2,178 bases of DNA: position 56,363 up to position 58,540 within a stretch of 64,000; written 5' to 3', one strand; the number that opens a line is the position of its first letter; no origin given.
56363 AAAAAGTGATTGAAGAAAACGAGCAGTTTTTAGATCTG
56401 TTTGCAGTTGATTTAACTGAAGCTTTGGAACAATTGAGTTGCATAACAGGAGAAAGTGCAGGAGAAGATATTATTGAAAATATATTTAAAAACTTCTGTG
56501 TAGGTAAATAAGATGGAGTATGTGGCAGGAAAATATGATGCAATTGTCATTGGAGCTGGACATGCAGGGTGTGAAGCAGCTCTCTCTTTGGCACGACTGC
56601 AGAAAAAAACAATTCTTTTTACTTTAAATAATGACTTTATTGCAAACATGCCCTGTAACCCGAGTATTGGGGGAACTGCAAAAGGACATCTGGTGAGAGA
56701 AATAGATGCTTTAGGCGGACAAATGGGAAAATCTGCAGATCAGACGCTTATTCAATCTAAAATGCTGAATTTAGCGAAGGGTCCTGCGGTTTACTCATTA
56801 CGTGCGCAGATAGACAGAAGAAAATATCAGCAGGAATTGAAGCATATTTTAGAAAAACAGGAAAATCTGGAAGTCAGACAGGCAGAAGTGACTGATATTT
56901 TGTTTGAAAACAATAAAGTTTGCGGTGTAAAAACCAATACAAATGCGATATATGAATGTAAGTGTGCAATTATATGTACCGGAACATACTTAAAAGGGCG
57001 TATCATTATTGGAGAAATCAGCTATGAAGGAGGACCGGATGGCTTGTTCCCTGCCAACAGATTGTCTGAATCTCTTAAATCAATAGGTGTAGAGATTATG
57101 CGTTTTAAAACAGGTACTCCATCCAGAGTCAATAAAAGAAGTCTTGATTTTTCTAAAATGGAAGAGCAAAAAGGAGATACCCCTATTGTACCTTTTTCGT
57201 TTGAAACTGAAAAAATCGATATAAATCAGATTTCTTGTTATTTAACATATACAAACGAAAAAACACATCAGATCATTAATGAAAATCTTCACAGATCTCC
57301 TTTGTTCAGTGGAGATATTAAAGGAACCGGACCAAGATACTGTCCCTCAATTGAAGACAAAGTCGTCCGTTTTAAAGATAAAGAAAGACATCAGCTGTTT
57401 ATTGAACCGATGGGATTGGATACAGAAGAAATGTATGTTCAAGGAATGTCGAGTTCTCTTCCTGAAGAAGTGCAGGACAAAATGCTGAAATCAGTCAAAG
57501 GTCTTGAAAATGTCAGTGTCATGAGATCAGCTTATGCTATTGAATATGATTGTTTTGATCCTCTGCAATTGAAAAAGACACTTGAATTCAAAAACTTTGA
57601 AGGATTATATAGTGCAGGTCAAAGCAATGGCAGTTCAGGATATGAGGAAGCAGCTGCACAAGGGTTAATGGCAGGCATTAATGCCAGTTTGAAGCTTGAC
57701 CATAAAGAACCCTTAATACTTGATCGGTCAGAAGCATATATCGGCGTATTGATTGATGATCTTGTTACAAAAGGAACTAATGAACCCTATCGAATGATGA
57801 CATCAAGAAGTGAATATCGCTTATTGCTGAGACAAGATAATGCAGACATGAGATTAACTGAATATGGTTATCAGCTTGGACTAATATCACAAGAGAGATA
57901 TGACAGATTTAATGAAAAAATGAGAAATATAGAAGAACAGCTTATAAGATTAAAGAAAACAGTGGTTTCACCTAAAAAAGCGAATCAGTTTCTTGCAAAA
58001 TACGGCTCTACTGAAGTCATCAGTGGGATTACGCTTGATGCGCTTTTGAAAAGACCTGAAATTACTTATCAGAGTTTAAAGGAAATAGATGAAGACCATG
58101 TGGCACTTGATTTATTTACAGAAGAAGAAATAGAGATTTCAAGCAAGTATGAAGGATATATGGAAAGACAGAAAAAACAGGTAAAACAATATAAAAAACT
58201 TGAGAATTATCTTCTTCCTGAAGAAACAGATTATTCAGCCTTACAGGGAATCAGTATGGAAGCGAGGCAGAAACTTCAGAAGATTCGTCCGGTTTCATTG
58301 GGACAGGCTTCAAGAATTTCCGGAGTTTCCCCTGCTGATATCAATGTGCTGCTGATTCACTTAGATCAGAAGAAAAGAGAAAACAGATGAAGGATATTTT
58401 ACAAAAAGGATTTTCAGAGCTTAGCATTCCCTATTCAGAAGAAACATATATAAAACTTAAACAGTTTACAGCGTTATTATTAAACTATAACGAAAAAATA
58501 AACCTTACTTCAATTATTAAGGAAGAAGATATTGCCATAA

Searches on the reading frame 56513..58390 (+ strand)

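Call 90: search_protein_families(library=pfam, proteins=[window:56513-58390:+], max_evalue=0.00001)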
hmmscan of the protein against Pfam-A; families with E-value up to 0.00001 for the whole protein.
window:56513-58390:+ (625 aa): 5 families
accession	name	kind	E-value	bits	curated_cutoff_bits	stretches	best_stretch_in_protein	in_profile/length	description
PF01134.28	GIDA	-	1.9e-165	551.1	22.1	1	9-399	1-391/391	Glucose inhibited division protein A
PF13932.14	SAM_GIDA_C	-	1.7e-25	89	27.1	1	558-614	1-57/57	tRNA modifying enzyme MnmG/GidA C-terminal helical bundle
PF21680.2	GIDA_C_1st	-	1e-22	81.1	24.7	1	460-554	1-96/96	tRNA modifying enzyme MnmG/GidA C-terminal helical domain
PF07992.20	Pyr_redox_2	-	4.9e-09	36.4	26.1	1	8-158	1-109/291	Pyridine nucleotide-disulphide oxidoreductase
PF01266.30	DAO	-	7.9e-06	26.1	27.9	0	92-161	137-207/353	FAD dependent oxidoreductase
